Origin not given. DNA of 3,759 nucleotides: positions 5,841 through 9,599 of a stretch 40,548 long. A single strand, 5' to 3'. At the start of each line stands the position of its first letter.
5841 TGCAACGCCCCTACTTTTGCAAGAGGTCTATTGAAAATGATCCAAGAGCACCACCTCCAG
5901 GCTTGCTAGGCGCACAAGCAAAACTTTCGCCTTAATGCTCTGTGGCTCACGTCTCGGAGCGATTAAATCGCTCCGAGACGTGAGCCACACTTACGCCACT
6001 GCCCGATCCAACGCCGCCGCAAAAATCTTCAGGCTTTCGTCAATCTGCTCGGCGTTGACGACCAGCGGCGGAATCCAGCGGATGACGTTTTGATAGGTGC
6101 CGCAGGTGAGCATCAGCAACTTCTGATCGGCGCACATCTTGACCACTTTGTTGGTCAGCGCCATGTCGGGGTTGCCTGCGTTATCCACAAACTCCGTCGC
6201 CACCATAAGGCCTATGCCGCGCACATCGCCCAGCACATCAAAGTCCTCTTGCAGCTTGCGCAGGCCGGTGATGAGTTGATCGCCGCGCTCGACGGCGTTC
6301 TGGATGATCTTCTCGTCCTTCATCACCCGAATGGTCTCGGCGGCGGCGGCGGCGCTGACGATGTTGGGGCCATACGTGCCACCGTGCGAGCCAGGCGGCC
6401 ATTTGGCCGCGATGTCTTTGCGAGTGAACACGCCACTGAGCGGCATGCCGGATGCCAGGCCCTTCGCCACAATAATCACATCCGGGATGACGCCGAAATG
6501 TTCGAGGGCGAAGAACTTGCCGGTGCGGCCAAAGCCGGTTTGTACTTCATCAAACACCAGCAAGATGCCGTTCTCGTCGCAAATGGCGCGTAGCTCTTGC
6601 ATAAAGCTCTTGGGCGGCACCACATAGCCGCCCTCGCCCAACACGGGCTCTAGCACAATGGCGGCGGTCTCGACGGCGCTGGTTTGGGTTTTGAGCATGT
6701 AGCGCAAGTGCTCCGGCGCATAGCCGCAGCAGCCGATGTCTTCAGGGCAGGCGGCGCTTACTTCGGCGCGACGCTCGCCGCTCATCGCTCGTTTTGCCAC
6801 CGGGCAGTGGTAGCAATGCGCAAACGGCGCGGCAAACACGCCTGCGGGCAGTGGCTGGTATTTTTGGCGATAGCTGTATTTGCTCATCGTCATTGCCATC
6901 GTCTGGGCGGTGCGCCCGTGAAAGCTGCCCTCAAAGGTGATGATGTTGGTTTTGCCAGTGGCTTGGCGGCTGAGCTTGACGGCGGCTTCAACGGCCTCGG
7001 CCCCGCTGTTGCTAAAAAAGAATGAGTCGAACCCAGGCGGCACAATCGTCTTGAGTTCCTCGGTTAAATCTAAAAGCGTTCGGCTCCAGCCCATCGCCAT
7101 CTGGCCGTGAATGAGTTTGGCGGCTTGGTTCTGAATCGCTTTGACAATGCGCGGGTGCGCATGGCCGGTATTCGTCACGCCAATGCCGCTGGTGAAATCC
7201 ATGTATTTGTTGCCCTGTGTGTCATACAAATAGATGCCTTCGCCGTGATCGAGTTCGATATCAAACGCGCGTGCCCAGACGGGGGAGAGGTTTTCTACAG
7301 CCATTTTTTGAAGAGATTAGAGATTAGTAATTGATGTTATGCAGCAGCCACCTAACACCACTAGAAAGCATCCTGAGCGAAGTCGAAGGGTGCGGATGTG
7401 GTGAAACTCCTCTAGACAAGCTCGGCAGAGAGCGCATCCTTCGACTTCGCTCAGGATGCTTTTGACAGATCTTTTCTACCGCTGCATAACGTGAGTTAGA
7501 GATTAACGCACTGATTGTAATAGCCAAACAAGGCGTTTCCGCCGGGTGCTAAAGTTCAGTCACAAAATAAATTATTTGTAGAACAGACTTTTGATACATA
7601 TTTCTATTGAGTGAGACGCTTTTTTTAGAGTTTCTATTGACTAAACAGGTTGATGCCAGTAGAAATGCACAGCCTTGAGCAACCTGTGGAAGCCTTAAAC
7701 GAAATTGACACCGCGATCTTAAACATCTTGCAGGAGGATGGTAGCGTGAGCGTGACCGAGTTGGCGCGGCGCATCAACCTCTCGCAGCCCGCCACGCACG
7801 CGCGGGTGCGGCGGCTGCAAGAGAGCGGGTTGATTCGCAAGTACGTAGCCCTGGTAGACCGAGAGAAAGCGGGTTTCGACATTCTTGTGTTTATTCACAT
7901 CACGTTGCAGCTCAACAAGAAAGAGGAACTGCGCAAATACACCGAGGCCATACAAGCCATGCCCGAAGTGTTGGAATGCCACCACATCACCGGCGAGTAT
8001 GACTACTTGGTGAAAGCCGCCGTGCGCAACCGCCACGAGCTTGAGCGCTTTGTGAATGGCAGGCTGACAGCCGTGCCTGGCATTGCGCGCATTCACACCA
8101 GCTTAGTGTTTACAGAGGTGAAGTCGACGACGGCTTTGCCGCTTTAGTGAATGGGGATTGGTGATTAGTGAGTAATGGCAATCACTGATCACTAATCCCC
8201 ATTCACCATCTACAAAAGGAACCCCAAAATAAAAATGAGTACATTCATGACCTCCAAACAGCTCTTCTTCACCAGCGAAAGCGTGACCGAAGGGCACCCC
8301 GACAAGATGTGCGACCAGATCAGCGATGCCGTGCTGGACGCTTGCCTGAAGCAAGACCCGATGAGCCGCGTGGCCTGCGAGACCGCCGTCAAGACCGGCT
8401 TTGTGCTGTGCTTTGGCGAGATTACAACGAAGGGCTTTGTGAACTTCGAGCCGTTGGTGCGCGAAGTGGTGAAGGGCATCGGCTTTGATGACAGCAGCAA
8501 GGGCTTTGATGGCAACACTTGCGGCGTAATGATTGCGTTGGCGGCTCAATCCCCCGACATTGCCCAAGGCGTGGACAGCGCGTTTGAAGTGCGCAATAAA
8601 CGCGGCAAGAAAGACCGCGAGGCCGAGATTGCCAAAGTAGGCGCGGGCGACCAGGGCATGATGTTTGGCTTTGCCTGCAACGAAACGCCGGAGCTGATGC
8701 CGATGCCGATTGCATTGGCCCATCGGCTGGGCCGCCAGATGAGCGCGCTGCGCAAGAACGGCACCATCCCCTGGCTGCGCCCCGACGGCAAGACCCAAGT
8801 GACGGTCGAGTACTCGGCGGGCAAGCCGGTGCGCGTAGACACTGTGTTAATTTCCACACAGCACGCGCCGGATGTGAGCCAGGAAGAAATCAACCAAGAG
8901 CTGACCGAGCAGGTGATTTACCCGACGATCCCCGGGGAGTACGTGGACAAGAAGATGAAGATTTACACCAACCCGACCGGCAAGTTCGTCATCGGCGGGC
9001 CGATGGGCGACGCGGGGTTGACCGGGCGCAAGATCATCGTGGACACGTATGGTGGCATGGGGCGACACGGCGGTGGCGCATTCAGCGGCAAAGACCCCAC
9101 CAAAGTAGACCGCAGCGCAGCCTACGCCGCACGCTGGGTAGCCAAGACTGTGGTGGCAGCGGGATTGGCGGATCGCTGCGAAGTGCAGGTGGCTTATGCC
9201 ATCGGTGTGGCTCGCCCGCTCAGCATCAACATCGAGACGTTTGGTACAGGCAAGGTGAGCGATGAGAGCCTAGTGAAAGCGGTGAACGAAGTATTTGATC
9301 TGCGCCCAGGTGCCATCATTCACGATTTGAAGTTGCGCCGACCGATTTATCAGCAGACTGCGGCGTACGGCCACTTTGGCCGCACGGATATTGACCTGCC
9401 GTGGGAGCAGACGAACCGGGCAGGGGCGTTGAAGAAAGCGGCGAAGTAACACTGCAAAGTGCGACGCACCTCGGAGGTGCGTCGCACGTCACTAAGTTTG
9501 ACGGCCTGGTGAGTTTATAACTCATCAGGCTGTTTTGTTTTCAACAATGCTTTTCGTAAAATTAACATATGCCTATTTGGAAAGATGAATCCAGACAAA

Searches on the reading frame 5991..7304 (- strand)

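Call 55: search_protein_families(library=pfam, proteins=[window:5991-7304:-], max_evalue=0.001)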
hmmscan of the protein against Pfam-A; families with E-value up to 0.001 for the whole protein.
window:5991-7304:- (437 aa): 2 families
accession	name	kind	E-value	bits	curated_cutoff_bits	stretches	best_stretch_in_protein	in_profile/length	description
PF00202.27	Aminotran_3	-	5.8e-121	404.4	30.5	1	10-432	5-403/403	Aminotransferase class-III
PF01212.27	Beta_elim_lyase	-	1.9e-05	24.6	27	1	55-252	12-168/288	Beta-eliminating lyase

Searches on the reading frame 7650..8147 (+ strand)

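Call 55: search_protein_families(library=pfam, proteins=[window:7650-8147:+], max_evalue=0.001)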
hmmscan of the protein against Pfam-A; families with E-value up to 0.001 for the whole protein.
window:7650-8147:+ (165 aa): 12 families
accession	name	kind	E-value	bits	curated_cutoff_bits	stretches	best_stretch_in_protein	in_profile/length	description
PF01037.27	AsnC_trans_reg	-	1.1e-23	83.4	25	1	83-155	2-72/73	Lrp/AsnC ligand binding domain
PF13412.12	HTH_24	-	4.1e-17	61.9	21.9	1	16-63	1-48/48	Winged helix-turn-helix DNA-binding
PF13404.12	HTH_AsnC-type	-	1.3e-15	57.3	27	1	16-57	1-42/42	AsnC-type helix-turn-helix domain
PF12802.13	MarR_2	-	2.2e-08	34.5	27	1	20-64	7-52/61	MarR family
PF01047.28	MarR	-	4.1e-08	33.4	24.6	1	20-65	5-50/59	MarR family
PF09339.16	HTH_IclR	-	6.1e-07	29.6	22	1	22-64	7-50/52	IclR helix-turn-helix domain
PF25212.1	HVO_A0114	-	1.5e-06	28.3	27.6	1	5-64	9-68/84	HVO_A0114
PF12840.13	HTH_20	-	4.9e-06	26.8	27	1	22-63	8-49/51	Helix-turn-helix domain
PF01022.26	HTH_5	-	2.2e-05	24.7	22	1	23-64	7-47/47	Bacterial regulatory protein, arsR family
PF22482.2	AsnC_trans_reg_3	-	0.00016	22.2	24.4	1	93-158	23-87/95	PF0864 C-terminal dimeric alpha+beta barrel domain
PF22451.2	NirdL-like_HTH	-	0.00049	20.1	27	0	20-63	1-47/47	Siroheme decarboxylase NirDL-like HTH domain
PF01325.25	Fe_dep_repress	-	0.00098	19.7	26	0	22-62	12-52/60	Iron dependent repressor, N-terminal DNA binding domain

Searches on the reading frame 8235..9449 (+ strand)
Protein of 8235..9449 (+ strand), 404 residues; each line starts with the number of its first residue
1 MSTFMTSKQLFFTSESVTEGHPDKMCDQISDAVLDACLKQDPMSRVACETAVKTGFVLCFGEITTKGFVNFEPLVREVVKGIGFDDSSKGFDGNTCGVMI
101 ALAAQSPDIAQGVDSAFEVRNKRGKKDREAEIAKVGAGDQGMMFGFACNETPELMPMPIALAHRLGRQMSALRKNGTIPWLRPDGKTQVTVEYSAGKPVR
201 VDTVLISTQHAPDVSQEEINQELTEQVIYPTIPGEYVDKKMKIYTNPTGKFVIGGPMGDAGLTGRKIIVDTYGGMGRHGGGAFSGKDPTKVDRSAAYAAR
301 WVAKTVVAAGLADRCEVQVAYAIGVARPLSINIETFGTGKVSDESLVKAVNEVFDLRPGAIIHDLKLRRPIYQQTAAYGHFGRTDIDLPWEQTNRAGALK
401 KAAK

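Call 13: find_encoding_contigs(protein=window:8235-9449:+, flank=6000, max_places=10)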
Protein window:8235-9449:+ (404 aa): no gene with exactly this product is on record in the collection.

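Call 16: find_related_loci(query=window:8235-9449:+, collection=genome_contigs, flank=6000)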
Query window:8235-9449:+ (404 aa) in genome_contigs; peptide patterns used: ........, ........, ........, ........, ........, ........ (x = any residue, [..] = any of these).
600 stretches matched a pattern (row limit reached: there are more); 600 encode a relative of the query (tblastn E <= 1e-3); the best 80 are kept; 80 distinct loci.
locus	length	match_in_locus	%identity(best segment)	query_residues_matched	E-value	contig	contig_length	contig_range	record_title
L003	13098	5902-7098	74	2-403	0e+0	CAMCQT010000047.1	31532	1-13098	MAG: Brevefilum fermentans isolate MiH-22jul19-346 genome assembly, contig: MiH-22jul19-C2474, whole genome shotgun sequ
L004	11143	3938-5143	69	2-404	0e+0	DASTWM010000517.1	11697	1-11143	MAG TPA_asm: Roseiflexaceae bacterium isolate SMAG_U2388 k141_581273, whole genome shotgun sequence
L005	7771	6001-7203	70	2-403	0e+0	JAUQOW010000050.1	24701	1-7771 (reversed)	MAG: Chloroflexota bacterium isolate BF4.bins.103.201808 NODE_1630_length_24701_cov_3.671279, whole genome shotgun seque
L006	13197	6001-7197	73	2-403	0e+0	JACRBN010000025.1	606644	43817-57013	MAG: Chloroflexi bacterium isolate NC_groundwater_1621_Pr3_B-0.1um_59_22 SR-2_scaffold_141_3966216, whole genome shotgun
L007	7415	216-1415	72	2-403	0e+0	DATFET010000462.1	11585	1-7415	MAG TPA_asm: Anaerolineales bacterium isolate SMAG_U8615 k141_332685, whole genome shotgun sequence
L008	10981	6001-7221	71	2-403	0e+0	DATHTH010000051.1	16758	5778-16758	MAG TPA_asm: Anaerolineales bacterium isolate SMAG_U16072 k141_985946, whole genome shotgun sequence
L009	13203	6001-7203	68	2-403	0e+0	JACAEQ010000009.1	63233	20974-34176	MAG: Chloroflexota bacterium isolate L.E.CH.5 k119_382721, whole genome shotgun sequence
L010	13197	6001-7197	75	2-403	0e+0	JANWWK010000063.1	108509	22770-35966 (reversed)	MAG: Anaerolineales bacterium isolate SKYG2 k141_627497, whole genome shotgun sequence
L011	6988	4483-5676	72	2-402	0e+0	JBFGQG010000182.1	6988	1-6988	MAG: Anaerolineales bacterium isolate Mix_sand04.2021.02.G.36 k141_1390423_length_6988_cov_7.0000, whole genome shotgun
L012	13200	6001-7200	71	2-403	0e+0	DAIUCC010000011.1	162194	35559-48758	MAG TPA_asm: Anaerolineales bacterium isolate CTOTU7665 NODE_192_length_162194_cov_13.035544, whole genome shotgun seque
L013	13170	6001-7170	73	2-394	0e+0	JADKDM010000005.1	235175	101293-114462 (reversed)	MAG: Candidatus Villigracilis propinquus isolate OdNW_BATAC.378 tig00003644-10-2343220, whole genome shotgun sequence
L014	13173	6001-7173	72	2-394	0e+0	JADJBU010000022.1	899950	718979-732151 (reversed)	MAG: Candidatus Villigracilis adiacens isolate Aved_BAT3C.518 tig00374057-10-8991090, whole genome shotgun sequence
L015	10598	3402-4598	73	2-403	0e+0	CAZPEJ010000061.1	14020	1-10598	MAG TPA_asm: uncultured Ardenticatenaceae bacterium isolate SRP173033_co1_124 genome assembly, contig: NODE_8946_length_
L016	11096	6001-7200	68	1-403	0e+0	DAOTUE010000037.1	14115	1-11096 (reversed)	MAG TPA_asm: Chloroflexaceae bacterium isolate F17_45 k129_2035174, whole genome shotgun sequence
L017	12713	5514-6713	68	2-403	0e+0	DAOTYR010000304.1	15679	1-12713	MAG TPA_asm: Chloroflexaceae bacterium isolate H28_384 k137_2147996, whole genome shotgun sequence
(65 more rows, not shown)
